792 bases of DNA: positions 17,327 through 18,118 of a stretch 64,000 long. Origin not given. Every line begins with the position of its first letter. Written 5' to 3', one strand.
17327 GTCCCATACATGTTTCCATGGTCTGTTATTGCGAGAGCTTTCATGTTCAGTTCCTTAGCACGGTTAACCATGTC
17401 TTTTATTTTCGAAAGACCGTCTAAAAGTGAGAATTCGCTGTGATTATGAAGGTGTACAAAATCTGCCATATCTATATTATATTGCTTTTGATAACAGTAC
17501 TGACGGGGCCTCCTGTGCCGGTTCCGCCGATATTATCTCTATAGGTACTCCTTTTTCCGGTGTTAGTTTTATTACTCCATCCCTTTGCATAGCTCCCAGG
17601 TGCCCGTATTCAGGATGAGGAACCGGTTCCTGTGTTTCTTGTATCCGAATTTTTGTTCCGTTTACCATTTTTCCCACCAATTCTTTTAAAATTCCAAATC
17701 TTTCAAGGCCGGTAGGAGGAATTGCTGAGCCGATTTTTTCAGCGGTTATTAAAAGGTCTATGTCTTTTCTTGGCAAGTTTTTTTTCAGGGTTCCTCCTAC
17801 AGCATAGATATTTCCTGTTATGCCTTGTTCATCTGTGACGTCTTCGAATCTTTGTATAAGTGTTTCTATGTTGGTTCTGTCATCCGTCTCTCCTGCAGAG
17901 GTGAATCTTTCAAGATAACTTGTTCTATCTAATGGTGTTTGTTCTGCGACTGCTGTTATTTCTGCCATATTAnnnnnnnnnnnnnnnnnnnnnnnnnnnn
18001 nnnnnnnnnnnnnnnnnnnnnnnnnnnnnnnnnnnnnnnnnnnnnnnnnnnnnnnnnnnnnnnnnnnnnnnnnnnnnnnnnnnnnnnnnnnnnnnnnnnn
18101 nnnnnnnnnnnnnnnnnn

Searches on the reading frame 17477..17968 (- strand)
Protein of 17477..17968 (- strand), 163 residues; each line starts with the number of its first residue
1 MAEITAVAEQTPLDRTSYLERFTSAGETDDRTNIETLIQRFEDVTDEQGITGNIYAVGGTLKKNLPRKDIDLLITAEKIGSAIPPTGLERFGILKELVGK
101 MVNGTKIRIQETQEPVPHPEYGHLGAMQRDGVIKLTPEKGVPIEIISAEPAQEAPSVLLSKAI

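Call 3: search_protein_families(library=pfam, proteins=[window:17477-17968:-], max_evalue=1)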
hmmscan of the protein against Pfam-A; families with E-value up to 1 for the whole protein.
window:17477-17968:- (163 aa): 2 families
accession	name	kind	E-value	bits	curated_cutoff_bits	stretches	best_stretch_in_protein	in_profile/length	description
PF05585.17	DUF1758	-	0.1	12.6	22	1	48-102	90-147/163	Putative peptidase (DUF1758)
PF24526.1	ABCA12_C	-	0.19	12.4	34.8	1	53-72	28-47/51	ABCA12-like, C-terminal domain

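Call 4: search_protein_families(library=ncbifam, proteins=[window:17477-17968:-], max_evalue=1)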
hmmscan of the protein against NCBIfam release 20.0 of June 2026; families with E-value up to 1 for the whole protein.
window:17477-17968:- (163 aa): 0 families

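Call 5: search_protein_families(library=padloc, proteins=[window:17477-17968:-], max_evalue=1)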
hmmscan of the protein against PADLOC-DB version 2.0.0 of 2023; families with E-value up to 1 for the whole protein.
window:17477-17968:- (163 aa): 0 families

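Call 7: search_solved_structures(query=window:17477-17968:-, show_alignments=3, max_evalue=10)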
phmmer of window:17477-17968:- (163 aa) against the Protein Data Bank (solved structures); distinct sequences matched with E-value up to 10: 2.
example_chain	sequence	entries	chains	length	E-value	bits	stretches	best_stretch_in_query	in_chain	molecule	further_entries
5aim_A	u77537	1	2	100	0.99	12.5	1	59-89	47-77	TRANSCRIPTION FACTOR TAU 138 KDA SUBUNIT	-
2vof_A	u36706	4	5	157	1.8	11.6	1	13-81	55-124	BCL-2-RELATED PROTEIN A1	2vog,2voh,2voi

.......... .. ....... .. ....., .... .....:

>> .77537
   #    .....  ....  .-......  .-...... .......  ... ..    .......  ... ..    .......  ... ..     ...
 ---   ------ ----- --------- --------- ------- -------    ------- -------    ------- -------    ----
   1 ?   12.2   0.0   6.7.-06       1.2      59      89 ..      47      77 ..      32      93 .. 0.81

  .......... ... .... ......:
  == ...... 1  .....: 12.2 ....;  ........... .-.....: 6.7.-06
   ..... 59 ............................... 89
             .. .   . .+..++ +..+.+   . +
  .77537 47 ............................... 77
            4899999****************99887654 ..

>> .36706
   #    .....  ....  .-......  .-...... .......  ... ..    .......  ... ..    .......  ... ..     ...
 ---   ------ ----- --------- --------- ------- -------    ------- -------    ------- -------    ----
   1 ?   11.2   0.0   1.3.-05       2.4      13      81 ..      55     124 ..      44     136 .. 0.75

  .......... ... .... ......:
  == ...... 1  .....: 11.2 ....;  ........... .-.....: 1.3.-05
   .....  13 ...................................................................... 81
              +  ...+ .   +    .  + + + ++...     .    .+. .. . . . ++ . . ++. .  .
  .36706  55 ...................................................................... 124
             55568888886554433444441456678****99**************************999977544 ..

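Call 9: find_homologous_proteins(query=window:17477-17968:-, max_evalue=0.001)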
Query window:17477-17968:- (163 aa): 4 proteins with E <= 0.001 among 39 candidates.
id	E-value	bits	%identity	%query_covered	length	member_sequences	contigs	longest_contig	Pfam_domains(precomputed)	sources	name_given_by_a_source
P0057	4.5e-99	346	100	100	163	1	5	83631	-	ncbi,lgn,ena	-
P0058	9.0e-8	50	31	88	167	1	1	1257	-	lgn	-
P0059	7.9e-7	47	29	93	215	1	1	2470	-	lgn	-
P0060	1.7e-4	39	35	72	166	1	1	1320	-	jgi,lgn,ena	-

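Call 14: find_encoding_contigs(protein=P0059, flank=5000)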
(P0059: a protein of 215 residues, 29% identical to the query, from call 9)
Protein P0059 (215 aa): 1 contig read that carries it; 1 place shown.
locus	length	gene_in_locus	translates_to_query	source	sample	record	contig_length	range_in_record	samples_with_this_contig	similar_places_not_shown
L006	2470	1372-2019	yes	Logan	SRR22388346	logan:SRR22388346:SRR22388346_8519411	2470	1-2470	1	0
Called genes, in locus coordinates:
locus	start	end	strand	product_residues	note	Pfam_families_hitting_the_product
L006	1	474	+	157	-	?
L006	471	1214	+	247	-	PF00990:GGDEF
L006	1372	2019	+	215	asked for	-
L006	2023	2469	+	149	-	?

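Call 15: find_encoding_contigs(protein=P0058, flank=5000)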
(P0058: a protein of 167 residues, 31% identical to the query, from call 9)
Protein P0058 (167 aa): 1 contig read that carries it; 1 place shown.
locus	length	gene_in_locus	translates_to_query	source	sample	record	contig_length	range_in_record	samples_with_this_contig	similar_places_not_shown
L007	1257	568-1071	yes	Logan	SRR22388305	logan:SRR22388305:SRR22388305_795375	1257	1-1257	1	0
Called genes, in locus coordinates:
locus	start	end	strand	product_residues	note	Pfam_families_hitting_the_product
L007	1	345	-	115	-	?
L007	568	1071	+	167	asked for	-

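Call 16: find_encoding_contigs(protein=P0060, flank=5000)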
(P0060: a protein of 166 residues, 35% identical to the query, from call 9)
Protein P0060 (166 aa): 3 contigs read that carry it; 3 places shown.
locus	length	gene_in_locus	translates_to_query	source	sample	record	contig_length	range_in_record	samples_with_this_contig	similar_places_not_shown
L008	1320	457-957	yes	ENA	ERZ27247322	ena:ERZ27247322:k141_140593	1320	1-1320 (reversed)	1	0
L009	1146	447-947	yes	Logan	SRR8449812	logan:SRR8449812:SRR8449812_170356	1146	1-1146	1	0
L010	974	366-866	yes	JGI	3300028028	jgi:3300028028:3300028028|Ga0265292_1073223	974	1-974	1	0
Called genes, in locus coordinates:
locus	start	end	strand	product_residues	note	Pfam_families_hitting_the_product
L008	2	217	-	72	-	?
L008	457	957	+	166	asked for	-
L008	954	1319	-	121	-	?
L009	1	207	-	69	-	?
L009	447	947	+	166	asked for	-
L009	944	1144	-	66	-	?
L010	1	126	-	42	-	?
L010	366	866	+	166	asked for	-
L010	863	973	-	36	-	?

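Call 28: find_related_loci(query=A4, collection=genome_contigs, flank=6000)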
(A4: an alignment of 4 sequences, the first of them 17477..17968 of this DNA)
Query A4 (163 aa) in genome_contigs; peptide patterns used: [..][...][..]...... (x = any residue, [..] = any of these).
22 stretches matched a pattern; 4 encode a relative of the query (tblastn E <= 1e-3); 4 distinct loci.
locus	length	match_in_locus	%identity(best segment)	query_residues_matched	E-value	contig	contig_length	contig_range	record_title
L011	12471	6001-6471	28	20-162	2e-14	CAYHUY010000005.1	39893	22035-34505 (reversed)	MAG TPA_asm: uncultured Gammaproteobacteria bacterium isolate ERP119705_co16_474 genome assembly, contig: NODE_751_lengt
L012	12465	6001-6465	30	1-147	3e-14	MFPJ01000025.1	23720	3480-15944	MAG: Candidatus Levybacteria bacterium RIFCSPLOWO2_12_FULL_39_17 rifcsplowo2_12_scaffold_3739, whole genome shotgun sequ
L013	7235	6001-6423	30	10-149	4e-14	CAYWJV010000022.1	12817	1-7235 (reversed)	MAG TPA_asm: uncultured Gammaproteobacteria bacterium isolate binchicken_co387_50 genome assembly, contig: NODE_6123_len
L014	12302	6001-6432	31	10-146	7e-14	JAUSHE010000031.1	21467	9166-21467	MAG: Candidatus Daviesbacteria bacterium isolate E14_metabat.bin.170_sub E14_k141_318891, whole genome shotgun sequence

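Call 31: predict_structure(alignment_id=A3)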
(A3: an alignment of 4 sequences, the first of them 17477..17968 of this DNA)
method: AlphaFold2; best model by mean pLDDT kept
length: 163 residues; sequences in the alignment: 4
mean_pLDDT: 78.8   pTM: 0.75
mean pLDDT of the five models: 78.8, 74.6, 71.6, 65.0, 45.6
residues with pLDDT >= 90: 54; 70-90: 71; 50-70: 18; < 50: 20
segments of 3 or more residues with pLDDT < 50: 1-10, 118-127
pLDDT, mean of each block of 10 residues (from residue 1): 38 80 87 95 90 84 72 85 80 92 94 66 49 93 85 72 81
secondary structure, 60 per line:
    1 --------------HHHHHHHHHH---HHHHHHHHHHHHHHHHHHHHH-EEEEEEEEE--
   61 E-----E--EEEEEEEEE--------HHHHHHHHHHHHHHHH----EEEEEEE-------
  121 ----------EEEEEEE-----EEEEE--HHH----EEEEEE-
elements in order: H15-24 H28-48 E50-58 E70-78 H87-102 E107-113 E131-137 E143-147 E157-162

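Call 32: search_protein_representatives(alignment_id=A3)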
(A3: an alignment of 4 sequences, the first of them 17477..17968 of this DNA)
Query: 4 sequences, 162 profile positions. Proteins with E-value up to 0.001 (for the whole library): 153; up to 1e-10: 98; up to 1e-30: 5. The best 150 are listed.
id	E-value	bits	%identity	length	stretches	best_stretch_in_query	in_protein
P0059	1.0e-56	207.3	-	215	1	4-159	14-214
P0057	7.0e-56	204.5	-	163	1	1-161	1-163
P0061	4.0e-47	176.1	-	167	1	10-160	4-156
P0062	7.9e-41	155.6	-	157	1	20-158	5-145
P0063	1.1e-32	129.2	-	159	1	21-154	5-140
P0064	5.8e-29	117.0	-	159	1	17-159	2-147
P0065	6.8e-28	113.6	-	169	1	17-148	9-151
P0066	7.2e-28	113.5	-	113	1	18-115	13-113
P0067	3.7e-27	111.2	-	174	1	1-144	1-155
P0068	5.8e-27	110.5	-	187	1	18-147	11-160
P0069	1.7e-26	109.0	-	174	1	24-151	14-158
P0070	5.3e-26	107.4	-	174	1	15-160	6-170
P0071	1.9e-25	105.6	-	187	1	18-146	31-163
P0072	2.7e-25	105.1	-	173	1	20-159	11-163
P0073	5.9e-24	100.8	-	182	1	19-151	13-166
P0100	3.7e-19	85.2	-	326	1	22-159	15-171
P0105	6.9e-19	84.3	-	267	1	20-143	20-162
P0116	6.5e-18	81.1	-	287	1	20-153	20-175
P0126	5.3e-16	74.9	-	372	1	16-151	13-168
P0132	3.9e-15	72.1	-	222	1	19-152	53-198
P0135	3.7e-14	68.9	-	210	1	10-145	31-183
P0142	4.3e-13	65.5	-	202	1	25-151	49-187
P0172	2.0e-09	53.5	-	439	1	20-157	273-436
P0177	1.5e-08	50.6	-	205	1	24-143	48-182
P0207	4.9e-04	36.0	-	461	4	119-142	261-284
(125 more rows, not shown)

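Call 35: fold_search(model_id=the predicted structure, library=pdb)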
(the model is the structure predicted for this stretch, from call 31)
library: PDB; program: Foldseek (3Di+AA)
matches with E <= 10: 875; with E <= 0.001: 5
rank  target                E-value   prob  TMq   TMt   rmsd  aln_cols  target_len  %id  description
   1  6w3i_A                6.3e-04  1.00  0.39  0.22   6.2       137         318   18  Crystal structure of a FAM46C mutant in complex with Plk4 (released 2020-05-06)
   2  6jyj_A                6.7e-04  1.00  0.40  0.22   5.3       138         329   16  Crystal structure of FAM46B (TENT5B) (released 2020-03-04)
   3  7cqz                  8.2e-04  1.00  0.41  0.22   5.3       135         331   18  crystal structure of mouse FAM46C (TENT5C) (released 2021-06-09)
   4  6w38_A                8.2e-04  1.00  0.39  0.22   6.0       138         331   17  Crystal structure of the FAM46C/Plk4 complex (released 2020-05-06)
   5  8eqb_B                9.9e-04  0.99  0.38  0.33   5.4       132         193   15  FAM46C/BCCIPalpha/Nanobody complex (released 2023-03-15)
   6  6jyj_C                1.1e-03  1.00  0.40  0.22   4.8       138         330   14  Crystal structure of FAM46B (TENT5B) (released 2020-03-04)
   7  2q0f_A                2.0e-03  0.99  0.40  0.23  10.2       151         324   11  Terminal uridylyl transferase 4 from Trypanosoma brucei with bound UTP and UMP (released 2007-08-28)
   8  2q0d_A                2.0e-03  0.98  0.38  0.22   8.4       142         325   14  Terminal uridylyl transferase 4 from Trypanosoma brucei with bound ATP (released 2007-08-28)
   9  6w36                  2.6e-03  0.98  0.38  0.22   5.4       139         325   16  Crystal structure of FAM46C (released 2020-05-06)
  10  2q0g_A                2.7e-03  0.99  0.41  0.23   7.5       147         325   12  Terminal uridylyl transferase 4 from Trypanosoma brucei with bound UPU (released 2007-08-28)
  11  2nom_A                3.3e-03  0.99  0.40  0.23   8.0       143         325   11  Terminal uridylyl transferase 4 from Trypanosoma brucei with bound dUTP (released 2007-02-20)
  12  5kal_A                4.0e-03  0.99  0.42  0.24   8.2       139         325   15  Terminal uridylyl transferase 4 from Trypanosoma brucei with bound UTP and UpU (released 2016-10-26)
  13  3h39_A                4.2e-03  0.99  0.35  0.15   6.0       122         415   15  The complex structure of CCA-adding enzyme with ATP (released 2009-10-13)
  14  5jnb_D                4.8e-03  1.00  0.44  0.29   4.2       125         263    9  structure of GLD-2/RNP-8 complex (released 2016-06-22)
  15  2ikf_A                5.1e-03  0.99  0.43  0.24   7.8       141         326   11  Terminal uridylyl transferase 4 from Trypanosoma brucei with bound UTP (released 2007-02-20)
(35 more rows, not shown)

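Call 36: search_protein_families(library=pfam, alignment_id=A5, max_evalue=0.01)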
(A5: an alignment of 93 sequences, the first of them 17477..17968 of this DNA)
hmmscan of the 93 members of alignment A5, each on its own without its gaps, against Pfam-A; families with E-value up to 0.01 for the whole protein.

A. member 1, window:17477-17968:- (163 aa): 0 families

B. families by the number of members that match (of 93 scanned): 7 families
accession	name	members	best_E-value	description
PF01909.29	NTP_transf_2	3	0.0014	Nucleotidyltransferase domain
PF09547.16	SpoIVA_ATPase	1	0.0009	Stage IV sporulation protein A, ATPase domain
PF00150.24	Cellulase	1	0.0019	Cellulase (glycosyl hydrolase family 5)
PF02743.24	dCache_1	1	0.0034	Cache domain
PF22600.2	MTPAP-like_central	1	0.0036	Poly(A) RNA polymerase, mitochondrial-like, central palm domain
PF14199.11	DUF4317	1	0.0049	Domain of unknown function (DUF4317)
PF02823.21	ATP-synt_DE_N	1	0.01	ATP synthase, Delta/Epsilon chain, beta-sandwich domain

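Call 38: search_solved_structures(query=A5, max_evalue=10, show_alignments=2)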
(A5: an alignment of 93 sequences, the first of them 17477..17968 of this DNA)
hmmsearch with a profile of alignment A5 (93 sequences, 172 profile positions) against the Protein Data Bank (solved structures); distinct sequences matched with E-value up to 10: 10.
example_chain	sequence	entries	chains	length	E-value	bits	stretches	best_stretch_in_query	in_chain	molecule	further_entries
3pqd_A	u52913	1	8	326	0.27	14.2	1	64-104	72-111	L-lactate dehydrogenase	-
3pqe_A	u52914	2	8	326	0.27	14.2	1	64-104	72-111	L-lactate dehydrogenase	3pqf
1llc_A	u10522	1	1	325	0.47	13.4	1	64-105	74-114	L-LACTATE DEHYDROGENASE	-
2zqy_A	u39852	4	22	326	0.58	13.1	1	64-105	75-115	L-lactate dehydrogenase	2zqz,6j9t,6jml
6j9s_A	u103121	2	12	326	0.59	13.1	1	64-105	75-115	L-lactate dehydrogenase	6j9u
6p82_A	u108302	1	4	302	0.59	13.1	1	21-92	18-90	Nucleotidyltransferase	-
6p8u_A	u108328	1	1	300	0.6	13.1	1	21-92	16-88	Nucleotidyltransferase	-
6weo_2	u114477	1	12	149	0.85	12.6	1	24-54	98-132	Interleukin-22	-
7ufl_A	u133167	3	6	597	1.1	12.2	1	82-154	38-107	Angiotensin-converting enzyme 2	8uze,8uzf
3txa_A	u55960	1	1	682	1.5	11.8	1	42-107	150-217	Cell wall surface anchor family protein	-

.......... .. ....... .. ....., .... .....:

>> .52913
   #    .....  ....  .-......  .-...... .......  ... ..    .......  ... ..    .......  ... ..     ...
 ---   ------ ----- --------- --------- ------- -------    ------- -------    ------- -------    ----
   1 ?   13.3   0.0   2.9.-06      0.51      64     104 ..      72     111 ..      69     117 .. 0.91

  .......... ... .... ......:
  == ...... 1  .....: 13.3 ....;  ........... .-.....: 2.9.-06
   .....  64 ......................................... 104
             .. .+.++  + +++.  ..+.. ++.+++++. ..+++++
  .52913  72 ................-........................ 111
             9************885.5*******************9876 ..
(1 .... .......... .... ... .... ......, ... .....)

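Call 39: find_related_loci(query=A4, collection=metagenome_contigs, flank=4000)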
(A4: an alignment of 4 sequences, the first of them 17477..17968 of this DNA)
Query A4 (163 aa) in metagenome_contigs; peptide patterns used: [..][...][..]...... (x = any residue, [..] = any of these).
29 stretches matched a pattern; 7 encode a relative of the query (tblastn E <= 1e-3); 7 distinct loci.
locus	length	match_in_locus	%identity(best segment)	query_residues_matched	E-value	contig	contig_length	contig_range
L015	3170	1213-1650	37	30-162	7e-18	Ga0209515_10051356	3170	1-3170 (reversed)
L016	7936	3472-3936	30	1-147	3e-14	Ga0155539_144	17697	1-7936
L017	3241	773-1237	30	1-147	3e-14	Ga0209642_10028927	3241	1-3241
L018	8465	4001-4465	30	1-147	4e-14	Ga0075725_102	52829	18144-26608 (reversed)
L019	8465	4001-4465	30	1-147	3e-14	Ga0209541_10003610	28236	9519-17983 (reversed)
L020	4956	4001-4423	30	10-149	4e-14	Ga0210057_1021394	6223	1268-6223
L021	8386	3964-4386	30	10-149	5e-14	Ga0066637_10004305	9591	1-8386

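Call 49: predict_structure(alignment_id=A5)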
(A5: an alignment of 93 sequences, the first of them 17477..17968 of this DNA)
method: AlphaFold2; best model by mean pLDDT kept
length: 163 residues; sequences in the alignment: 93
mean_pLDDT: 94.0   pTM: 0.86
mean pLDDT of the five models: 94.0, 93.9, 93.4, 92.9, 92.6
residues with pLDDT >= 90: 135; 70-90: 27; 50-70: 1; < 50: 0
segments of 3 or more residues with pLDDT < 50: none
pLDDT, mean of each block of 10 residues (from residue 1): 74 95 98 98 97 96 97 95 91 97 98 97 91 98 92 89 94
secondary structure, 60 per line:
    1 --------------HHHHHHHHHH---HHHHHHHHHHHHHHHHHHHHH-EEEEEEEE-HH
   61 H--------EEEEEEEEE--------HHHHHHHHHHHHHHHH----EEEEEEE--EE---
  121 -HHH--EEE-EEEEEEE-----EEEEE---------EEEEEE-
elements in order: H15-24 H28-48 E50-57 E70-78 H87-102 E107-113 E127-129 E131-137 E143-147 E157-162

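Call 61: find_encoding_contigs(protein=P0062, flank=4000, max_places=4)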
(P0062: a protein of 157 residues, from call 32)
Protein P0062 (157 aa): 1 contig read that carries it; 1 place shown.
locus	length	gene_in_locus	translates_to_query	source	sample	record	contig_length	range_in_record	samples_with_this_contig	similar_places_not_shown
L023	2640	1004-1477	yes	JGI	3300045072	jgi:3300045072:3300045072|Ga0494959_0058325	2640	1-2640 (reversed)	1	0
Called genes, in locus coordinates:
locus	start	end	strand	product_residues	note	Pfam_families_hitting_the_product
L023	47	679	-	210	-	PF02163:Peptidase_M50 (weak)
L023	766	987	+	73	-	PF00830:Ribosomal_L28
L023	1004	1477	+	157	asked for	-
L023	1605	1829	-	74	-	-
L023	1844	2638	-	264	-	?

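Call 62: find_encoding_contigs(protein=P0067, flank=4000, max_places=4)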
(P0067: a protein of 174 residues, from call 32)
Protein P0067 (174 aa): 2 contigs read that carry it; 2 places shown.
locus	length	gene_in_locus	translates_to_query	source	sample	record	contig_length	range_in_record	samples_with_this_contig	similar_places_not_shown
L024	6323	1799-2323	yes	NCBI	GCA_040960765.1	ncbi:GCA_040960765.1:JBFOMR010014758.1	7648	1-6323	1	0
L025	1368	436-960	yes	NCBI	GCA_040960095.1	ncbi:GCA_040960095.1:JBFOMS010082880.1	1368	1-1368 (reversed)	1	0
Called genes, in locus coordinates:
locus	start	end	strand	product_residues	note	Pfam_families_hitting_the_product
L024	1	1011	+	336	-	?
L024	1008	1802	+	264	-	PF00990:GGDEF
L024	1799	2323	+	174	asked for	-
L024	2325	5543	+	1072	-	PF02811:PHP, PF07733:DNA_pol3_alpha, PF17657:DNA_pol3_finger, PF14579:HHH_6, PF01336:tRNA_anti-codon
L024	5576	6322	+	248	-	PF00119:ATP-synt_A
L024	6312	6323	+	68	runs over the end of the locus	PF00137:ATP-synt_C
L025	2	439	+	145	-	?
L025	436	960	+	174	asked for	-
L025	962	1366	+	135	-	?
